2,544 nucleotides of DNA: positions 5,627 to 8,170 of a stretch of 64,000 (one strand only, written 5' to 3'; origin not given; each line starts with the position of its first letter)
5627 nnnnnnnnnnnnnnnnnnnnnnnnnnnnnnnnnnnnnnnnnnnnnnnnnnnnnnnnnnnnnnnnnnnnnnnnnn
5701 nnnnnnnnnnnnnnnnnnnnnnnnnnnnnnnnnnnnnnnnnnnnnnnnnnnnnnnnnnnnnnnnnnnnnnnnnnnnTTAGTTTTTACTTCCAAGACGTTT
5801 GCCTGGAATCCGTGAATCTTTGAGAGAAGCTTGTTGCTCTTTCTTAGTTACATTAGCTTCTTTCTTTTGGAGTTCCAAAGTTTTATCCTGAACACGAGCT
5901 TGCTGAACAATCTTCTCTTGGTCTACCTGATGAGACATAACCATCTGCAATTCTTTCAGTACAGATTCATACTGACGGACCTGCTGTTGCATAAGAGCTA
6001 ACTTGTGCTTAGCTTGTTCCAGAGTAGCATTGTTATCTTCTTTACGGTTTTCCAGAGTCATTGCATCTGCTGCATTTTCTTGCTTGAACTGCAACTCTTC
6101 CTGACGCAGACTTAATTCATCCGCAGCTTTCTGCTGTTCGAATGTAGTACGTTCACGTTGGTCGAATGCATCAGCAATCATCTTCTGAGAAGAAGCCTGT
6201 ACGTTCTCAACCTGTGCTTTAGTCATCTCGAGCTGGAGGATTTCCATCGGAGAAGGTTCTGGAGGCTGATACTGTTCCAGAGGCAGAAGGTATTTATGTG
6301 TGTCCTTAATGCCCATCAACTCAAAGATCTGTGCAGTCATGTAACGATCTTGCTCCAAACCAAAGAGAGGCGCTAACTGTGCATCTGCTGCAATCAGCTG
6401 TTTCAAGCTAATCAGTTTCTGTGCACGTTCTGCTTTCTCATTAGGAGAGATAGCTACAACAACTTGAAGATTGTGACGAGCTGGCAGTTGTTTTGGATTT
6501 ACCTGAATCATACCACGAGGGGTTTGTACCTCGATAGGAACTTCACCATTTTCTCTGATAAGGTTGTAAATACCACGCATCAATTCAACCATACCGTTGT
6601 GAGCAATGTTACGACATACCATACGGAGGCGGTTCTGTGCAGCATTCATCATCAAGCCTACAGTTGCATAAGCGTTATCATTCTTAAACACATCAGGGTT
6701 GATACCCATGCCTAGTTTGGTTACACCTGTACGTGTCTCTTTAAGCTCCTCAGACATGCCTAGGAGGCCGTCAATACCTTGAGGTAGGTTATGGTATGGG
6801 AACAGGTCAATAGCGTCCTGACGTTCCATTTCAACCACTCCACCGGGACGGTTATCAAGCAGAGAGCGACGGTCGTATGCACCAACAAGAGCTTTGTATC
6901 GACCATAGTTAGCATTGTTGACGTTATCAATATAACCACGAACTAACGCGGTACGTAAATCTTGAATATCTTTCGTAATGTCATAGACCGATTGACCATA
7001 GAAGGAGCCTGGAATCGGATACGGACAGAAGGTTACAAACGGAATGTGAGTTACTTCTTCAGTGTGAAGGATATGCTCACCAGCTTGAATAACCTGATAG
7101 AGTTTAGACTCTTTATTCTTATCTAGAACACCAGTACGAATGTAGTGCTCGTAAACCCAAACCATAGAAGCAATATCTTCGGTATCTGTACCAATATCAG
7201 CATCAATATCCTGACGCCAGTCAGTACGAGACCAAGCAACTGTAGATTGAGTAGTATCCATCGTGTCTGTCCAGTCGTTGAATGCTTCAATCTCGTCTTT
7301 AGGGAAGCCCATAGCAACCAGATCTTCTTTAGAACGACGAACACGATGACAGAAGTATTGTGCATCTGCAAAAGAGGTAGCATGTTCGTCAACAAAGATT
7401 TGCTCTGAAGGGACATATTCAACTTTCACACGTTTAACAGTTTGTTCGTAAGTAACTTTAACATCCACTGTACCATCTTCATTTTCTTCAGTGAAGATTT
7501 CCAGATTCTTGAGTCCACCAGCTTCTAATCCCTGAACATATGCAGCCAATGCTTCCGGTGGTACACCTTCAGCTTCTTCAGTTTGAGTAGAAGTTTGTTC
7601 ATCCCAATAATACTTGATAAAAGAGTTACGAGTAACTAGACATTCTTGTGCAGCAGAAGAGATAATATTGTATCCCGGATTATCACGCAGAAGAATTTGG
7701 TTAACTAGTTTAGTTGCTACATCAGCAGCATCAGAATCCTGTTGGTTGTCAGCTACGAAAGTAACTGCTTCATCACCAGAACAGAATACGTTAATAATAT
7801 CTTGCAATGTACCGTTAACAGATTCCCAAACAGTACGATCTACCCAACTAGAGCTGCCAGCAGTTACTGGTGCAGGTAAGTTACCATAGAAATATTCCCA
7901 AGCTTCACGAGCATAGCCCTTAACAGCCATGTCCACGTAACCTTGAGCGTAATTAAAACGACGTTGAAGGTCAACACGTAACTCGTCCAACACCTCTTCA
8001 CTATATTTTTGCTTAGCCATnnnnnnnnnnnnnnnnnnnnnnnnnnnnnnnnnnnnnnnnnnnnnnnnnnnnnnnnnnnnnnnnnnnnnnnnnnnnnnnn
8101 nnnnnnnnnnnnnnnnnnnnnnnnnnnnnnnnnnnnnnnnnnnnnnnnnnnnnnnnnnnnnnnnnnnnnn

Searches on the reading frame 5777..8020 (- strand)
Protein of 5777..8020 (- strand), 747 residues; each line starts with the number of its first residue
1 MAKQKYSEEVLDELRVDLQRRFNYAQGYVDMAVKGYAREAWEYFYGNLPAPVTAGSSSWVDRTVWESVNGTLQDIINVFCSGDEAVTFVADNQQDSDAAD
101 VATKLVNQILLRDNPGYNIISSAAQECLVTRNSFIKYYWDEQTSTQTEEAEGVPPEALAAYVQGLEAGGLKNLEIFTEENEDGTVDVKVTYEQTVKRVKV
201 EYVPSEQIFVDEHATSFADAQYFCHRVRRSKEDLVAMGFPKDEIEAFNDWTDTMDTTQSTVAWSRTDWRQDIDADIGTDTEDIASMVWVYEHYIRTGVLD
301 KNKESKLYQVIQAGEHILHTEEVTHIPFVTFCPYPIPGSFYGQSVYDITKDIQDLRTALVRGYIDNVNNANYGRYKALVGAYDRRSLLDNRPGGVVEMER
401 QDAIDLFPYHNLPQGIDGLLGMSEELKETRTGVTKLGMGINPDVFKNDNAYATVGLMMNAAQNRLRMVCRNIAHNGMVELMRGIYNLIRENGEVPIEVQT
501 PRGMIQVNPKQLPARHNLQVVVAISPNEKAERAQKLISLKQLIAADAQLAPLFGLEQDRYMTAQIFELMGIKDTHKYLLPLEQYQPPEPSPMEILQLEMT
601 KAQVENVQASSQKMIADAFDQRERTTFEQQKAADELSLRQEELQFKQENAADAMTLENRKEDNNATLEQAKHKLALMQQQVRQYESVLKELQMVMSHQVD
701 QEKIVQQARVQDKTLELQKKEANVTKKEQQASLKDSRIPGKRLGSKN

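Call 42: find_encoding_contigs(protein=window:5777-8020:-, flank=10000, max_places=10)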
Protein window:5777-8020:- (747 aa): 23 contigs read that carry it; 10 places shown.
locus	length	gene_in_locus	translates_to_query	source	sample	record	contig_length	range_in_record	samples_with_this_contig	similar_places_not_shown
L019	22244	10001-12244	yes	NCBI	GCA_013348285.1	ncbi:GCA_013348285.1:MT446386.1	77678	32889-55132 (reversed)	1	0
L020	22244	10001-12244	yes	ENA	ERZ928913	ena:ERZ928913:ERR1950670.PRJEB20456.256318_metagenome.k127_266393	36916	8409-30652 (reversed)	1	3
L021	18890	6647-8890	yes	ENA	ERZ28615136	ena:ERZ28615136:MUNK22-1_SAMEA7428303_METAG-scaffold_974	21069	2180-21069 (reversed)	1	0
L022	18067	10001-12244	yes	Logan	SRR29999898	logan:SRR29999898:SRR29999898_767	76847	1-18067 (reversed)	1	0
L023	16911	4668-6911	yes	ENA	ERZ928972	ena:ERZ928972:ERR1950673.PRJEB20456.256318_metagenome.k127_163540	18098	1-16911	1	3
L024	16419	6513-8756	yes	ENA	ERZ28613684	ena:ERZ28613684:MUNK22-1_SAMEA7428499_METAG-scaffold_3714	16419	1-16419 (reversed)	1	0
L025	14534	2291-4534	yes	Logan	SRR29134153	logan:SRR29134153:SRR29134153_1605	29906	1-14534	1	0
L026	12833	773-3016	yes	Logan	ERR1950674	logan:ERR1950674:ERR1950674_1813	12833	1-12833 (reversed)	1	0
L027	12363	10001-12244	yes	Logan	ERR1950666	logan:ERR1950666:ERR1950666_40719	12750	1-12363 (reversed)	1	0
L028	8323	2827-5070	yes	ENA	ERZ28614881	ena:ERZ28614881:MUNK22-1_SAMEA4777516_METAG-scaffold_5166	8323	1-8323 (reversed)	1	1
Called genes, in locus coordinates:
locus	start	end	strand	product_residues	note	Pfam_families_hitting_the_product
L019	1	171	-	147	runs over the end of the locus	-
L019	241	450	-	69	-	-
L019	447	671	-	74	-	-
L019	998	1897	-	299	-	-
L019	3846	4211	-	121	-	-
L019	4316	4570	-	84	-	-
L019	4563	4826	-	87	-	-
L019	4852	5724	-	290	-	-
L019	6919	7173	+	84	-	-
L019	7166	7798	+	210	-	-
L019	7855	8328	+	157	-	-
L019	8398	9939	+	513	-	PF03237:Terminase_6N, PF17289:Terminase_6C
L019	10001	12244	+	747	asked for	PF23899:SU10_portal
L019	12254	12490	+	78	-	-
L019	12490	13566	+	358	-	-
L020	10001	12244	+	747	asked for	PF23899:SU10_portal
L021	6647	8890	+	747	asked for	PF23899:SU10_portal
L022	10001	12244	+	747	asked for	PF23899:SU10_portal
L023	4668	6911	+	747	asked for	PF23899:SU10_portal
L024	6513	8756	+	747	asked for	PF23899:SU10_portal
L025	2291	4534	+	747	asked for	PF23899:SU10_portal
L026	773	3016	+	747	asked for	PF23899:SU10_portal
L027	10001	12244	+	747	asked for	PF23899:SU10_portal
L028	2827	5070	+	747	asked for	PF23899:SU10_portal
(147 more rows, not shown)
